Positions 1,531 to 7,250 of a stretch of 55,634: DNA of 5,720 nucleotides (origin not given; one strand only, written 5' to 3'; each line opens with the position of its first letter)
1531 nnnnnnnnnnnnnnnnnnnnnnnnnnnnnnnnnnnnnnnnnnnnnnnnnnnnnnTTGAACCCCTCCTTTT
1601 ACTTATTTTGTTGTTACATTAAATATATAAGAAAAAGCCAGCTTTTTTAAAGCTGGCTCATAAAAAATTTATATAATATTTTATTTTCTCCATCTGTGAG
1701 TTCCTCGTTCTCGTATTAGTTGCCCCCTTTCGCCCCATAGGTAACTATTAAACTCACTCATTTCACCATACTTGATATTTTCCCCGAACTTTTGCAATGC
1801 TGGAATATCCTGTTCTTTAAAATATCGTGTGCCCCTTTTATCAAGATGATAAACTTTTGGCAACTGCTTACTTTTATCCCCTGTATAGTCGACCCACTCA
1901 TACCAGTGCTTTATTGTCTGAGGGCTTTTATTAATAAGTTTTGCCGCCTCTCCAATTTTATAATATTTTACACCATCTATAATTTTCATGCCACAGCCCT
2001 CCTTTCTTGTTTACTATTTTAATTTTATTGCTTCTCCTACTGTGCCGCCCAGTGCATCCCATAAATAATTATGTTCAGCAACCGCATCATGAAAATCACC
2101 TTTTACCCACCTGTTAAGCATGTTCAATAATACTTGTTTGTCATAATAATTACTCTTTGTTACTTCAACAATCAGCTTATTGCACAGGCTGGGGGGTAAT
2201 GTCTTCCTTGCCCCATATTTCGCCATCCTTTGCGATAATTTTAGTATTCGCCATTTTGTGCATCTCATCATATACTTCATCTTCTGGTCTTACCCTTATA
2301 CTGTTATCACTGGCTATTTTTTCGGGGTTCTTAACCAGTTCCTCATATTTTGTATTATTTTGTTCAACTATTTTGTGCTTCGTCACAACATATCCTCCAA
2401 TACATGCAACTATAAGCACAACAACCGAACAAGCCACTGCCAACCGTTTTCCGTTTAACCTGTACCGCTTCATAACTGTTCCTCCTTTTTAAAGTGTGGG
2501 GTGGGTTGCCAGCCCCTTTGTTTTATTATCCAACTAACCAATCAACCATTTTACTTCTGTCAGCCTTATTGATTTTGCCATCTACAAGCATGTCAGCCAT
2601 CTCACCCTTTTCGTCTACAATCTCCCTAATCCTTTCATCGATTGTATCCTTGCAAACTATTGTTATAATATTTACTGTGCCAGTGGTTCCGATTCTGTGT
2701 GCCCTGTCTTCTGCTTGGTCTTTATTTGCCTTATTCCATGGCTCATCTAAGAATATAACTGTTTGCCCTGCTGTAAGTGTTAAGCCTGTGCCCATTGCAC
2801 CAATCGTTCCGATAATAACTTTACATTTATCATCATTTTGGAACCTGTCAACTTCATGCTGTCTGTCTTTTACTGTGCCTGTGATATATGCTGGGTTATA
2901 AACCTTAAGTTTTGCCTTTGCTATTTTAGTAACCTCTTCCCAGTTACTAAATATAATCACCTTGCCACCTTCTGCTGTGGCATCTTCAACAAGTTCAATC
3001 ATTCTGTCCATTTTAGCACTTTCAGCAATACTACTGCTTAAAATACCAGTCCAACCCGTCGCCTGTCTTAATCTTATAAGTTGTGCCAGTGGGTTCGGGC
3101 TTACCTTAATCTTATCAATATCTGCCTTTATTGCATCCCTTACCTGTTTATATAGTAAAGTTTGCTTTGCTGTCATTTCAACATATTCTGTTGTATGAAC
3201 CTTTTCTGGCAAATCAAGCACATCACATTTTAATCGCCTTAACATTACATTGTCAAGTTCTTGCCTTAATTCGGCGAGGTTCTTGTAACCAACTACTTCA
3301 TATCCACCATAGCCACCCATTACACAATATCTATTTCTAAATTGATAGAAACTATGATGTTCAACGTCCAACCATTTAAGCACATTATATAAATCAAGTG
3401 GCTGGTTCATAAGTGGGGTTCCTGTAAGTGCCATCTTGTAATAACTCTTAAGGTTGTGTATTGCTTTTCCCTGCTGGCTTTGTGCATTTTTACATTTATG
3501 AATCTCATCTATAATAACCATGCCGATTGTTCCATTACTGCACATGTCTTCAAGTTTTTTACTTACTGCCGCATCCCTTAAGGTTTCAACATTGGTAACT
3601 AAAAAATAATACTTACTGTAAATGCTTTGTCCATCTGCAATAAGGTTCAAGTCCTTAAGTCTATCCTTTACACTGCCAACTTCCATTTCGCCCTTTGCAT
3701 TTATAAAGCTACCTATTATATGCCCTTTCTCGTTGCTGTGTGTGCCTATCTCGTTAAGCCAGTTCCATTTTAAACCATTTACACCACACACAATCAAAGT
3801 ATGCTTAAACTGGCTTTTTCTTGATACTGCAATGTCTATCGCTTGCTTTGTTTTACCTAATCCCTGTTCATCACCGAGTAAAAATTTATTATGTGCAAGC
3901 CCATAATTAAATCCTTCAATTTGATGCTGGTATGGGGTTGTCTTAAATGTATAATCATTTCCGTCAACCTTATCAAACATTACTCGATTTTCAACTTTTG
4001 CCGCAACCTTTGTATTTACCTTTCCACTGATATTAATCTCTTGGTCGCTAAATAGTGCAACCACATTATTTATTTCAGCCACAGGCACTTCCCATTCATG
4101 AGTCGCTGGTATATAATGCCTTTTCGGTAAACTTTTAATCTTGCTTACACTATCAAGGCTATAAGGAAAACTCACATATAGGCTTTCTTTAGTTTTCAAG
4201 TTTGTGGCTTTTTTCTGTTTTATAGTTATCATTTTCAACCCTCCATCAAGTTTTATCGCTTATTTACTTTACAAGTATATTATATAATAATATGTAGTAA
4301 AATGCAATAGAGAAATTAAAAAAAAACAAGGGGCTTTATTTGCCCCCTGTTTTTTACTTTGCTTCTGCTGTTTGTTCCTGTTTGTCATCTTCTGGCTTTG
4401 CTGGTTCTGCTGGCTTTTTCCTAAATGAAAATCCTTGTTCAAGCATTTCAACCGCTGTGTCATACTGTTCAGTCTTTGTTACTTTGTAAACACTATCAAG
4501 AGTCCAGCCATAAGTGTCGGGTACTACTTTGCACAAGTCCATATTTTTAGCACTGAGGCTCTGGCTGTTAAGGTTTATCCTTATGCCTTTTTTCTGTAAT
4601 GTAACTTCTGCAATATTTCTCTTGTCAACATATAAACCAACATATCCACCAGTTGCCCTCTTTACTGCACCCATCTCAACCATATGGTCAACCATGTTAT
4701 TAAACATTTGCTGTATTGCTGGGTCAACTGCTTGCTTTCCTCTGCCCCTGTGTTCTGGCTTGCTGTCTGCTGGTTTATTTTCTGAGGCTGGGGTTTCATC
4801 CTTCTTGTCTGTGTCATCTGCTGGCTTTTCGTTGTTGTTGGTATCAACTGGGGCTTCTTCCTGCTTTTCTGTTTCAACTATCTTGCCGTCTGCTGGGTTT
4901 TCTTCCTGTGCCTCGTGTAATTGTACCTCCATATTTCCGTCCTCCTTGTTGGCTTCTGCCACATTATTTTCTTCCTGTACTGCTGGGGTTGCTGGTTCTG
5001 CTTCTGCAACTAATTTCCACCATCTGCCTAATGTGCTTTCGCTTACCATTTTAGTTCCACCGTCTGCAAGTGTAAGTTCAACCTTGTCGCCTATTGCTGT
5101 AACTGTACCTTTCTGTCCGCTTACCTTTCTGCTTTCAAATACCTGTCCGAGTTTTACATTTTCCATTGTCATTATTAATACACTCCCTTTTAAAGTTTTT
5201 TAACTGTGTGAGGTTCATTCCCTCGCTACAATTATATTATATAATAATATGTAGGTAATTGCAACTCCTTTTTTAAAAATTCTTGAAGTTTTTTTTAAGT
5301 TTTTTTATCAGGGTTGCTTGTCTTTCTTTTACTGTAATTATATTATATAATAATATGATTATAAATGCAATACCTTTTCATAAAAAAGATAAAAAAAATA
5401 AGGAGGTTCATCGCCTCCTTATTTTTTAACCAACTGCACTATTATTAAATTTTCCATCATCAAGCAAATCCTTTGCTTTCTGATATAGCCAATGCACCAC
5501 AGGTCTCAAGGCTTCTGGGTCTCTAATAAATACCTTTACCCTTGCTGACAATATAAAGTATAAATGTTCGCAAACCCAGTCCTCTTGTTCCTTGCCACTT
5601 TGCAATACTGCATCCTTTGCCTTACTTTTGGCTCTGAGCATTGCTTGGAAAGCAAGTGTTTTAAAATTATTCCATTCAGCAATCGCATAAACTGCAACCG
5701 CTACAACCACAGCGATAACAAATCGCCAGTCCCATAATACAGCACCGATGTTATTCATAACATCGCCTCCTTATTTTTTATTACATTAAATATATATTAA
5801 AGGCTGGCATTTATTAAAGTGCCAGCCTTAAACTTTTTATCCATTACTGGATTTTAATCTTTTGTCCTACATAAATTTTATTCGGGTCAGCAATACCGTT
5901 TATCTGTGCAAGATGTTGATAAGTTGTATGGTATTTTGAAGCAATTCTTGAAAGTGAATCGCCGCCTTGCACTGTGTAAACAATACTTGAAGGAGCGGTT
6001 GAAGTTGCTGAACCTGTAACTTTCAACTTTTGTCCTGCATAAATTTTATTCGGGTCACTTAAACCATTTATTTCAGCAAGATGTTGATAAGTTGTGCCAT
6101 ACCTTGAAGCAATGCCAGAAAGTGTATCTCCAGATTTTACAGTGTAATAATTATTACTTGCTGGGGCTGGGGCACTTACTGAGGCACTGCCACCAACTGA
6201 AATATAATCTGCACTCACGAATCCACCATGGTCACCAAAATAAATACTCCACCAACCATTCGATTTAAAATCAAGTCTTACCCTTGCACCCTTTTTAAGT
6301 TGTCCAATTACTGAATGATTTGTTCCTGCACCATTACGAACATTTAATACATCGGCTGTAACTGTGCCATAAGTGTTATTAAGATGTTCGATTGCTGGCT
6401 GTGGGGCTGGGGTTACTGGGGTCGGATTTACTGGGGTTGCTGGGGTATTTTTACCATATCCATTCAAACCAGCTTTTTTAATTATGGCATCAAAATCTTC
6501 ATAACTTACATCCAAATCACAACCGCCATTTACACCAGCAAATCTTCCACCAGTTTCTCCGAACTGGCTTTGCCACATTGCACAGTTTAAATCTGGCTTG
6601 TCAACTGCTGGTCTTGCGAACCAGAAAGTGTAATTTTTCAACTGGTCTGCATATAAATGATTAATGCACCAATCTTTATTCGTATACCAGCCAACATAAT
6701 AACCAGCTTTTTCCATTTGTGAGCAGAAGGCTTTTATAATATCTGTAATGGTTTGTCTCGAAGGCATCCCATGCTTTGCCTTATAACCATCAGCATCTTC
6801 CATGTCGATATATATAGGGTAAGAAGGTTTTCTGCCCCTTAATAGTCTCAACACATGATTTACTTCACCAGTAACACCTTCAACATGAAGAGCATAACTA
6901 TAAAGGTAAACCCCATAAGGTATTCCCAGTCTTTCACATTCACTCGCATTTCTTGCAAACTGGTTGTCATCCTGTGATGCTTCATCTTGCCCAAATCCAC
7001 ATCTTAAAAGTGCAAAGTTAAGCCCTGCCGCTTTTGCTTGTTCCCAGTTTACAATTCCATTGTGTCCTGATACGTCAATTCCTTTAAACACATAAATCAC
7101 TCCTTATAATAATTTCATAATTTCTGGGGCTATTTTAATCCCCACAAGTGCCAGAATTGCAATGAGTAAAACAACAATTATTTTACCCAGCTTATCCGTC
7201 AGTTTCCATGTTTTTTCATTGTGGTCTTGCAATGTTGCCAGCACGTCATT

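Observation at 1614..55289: Thirteen copies of a rigid bipartite element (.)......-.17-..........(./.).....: a phage-specific promoter class that organises the replication, lysis and portal operons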

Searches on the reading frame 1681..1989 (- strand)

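Call 13: search_protein_families(library=phrogs, proteins=[window:1681-1989:-], max_evalue=0.00001)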
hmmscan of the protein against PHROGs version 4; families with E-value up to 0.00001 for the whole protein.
window:1681-1989:- (102 aa): 1 family
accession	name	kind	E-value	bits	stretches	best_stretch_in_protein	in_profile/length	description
phrog_32660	-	unknown function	7.5e-17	62.5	1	1-95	1-103/126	-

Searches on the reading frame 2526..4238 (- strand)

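Call 13: search_protein_families(library=phrogs, proteins=[window:2526-4238:-], max_evalue=0.00001)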
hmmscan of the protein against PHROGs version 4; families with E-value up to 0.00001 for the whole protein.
window:2526-4238:- (570 aa): 6 families
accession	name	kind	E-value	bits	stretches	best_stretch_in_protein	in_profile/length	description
phrog_62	-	DNA, RNA and nucleotide metabolism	5.9e-117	393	1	85-555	684-1136/1881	DNA helicase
phrog_29996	-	unknown function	1.2e-32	113.9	1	240-552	840-1164/1189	-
phrog_16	-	DNA, RNA and nucleotide metabolism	3.5e-12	46.3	1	89-486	260-556/986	DNA helicase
phrog_1685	-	unknown function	1.9e-09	36.3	1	464-554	1460-1551/2278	-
phrog_23807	-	unknown function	5.3e-08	32.1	0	118-343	148-354/1053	-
phrog_11354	-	unknown function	1.2e-06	29.2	1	457-553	10-106/116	-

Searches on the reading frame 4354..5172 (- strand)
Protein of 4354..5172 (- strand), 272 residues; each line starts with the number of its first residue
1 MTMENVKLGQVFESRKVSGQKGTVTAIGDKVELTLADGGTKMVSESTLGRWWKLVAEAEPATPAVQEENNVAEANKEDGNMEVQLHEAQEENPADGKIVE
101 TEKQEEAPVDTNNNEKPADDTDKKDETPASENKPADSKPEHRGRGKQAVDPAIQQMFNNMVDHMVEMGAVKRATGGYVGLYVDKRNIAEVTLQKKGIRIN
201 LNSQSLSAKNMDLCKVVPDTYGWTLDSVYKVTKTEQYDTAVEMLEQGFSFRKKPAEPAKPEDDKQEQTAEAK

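Call 13: search_protein_families(library=phrogs, proteins=[window:4354-5172:-], max_evalue=0.00001)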
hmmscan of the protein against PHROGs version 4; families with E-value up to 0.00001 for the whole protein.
window:4354-5172:- (272 aa): 1 family
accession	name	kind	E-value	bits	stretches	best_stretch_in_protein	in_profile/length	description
phrog_32035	-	unknown function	2.6e-14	54.3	1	26-246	31-231/238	-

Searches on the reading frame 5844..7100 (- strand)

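Call 13: search_protein_families(library=phrogs, proteins=[window:5844-7100:-], max_evalue=0.00001)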
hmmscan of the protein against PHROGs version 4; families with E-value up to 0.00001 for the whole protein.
window:5844-7100:- (418 aa): 21 families
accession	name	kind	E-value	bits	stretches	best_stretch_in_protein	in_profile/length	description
phrog_291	-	lysis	3.5e-72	244.8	2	6-364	114-477/509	endolysin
phrog_4602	-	other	4e-30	106.3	2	303-370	21-88/220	transglycosylase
phrog_7348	-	lysis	8.4e-25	86.9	2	313-366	2101-2154/2564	endolysin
phrog_380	-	lysis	2.6e-23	83.5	2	310-368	177-241/309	endolysin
phrog_6745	-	lysis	9.3e-22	78.4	1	5-163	4-153/396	endolysin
phrog_6219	-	lysis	1.7e-21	78.1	1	6-222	3-209/326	endolysin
phrog_2742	-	lysis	1.1e-18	68.8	2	300-366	248-315/318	endolysin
phrog_5182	-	lysis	1.5e-17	65.2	2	301-369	199-270/321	endolysin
phrog_20780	-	unknown function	3e-17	63.8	2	318-360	74-116/117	-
phrog_4186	-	unknown function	3e-16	60.9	1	318-361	10-53/173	-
phrog_28394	-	unknown function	1.3e-14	55.1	1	310-369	60-119/303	-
phrog_14642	-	lysis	5.2e-13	50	1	309-368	20-77/215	endolysin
phrog_2940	-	unknown function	5.7e-13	49.1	1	304-365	796-859/1279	-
phrog_13545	-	unknown function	7e-13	49.5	1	319-362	275-318/323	-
phrog_9611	-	lysis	3.2e-12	47.6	1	312-364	177-226/246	endolysin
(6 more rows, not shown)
